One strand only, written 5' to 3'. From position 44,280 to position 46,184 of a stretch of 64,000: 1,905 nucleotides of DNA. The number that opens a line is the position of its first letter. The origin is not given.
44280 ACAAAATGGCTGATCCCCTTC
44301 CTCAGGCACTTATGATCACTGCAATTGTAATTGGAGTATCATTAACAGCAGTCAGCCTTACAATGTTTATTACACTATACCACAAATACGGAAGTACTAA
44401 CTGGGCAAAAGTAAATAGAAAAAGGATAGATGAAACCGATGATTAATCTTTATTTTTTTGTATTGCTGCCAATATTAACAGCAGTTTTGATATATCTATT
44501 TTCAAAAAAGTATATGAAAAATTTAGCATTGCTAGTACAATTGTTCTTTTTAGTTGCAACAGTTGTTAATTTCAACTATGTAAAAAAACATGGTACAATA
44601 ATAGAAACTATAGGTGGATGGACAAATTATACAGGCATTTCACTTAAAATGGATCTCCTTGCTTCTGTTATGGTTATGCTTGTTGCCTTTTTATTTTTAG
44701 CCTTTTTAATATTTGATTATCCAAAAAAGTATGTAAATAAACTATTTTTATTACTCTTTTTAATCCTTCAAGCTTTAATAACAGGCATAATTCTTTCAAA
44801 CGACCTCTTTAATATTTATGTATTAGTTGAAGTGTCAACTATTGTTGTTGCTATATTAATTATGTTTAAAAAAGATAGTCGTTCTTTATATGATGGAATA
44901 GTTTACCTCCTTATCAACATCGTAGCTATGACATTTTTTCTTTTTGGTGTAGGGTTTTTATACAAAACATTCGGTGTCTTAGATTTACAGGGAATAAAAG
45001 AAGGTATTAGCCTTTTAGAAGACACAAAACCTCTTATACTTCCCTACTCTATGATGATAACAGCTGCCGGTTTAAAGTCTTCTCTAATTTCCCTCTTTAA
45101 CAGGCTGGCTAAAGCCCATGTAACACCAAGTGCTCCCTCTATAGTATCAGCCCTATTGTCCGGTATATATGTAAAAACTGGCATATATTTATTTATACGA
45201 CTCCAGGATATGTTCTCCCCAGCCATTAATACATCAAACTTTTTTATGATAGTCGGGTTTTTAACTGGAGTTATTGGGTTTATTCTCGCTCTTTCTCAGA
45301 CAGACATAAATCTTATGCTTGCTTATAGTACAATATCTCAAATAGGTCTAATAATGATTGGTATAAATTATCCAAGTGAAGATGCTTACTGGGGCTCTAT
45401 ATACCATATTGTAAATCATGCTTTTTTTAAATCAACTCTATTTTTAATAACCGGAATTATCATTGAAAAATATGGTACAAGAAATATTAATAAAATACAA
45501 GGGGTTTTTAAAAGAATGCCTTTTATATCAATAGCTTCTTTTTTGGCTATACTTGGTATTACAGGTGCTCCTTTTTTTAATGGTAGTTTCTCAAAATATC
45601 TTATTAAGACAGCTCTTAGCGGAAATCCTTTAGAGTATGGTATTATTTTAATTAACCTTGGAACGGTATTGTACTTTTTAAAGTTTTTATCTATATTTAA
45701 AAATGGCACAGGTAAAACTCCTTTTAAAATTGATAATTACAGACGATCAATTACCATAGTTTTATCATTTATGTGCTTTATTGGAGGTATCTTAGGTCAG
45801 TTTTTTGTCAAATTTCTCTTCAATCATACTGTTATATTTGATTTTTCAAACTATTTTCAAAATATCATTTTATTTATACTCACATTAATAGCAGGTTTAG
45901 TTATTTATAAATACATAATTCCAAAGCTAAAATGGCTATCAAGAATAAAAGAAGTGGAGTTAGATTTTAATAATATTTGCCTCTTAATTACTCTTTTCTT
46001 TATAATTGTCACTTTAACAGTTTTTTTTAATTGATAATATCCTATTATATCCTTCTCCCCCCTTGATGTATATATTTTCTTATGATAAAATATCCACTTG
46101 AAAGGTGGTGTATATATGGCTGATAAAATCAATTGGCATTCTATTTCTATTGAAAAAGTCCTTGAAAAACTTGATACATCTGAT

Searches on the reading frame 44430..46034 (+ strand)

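Call 79: search_protein_families(library=pfam, proteins=[window:44430-46034:+], max_evalue=0.00001)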
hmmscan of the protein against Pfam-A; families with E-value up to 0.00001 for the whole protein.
window:44430-46034:+ (534 aa): 1 family
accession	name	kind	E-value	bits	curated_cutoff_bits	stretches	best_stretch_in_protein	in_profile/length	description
PF00361.26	Proton_antipo_M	-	9.6e-49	166.6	21.5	1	123-396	1-275/294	NADH:quinone oxidoreductase/Mrp antiporter, TM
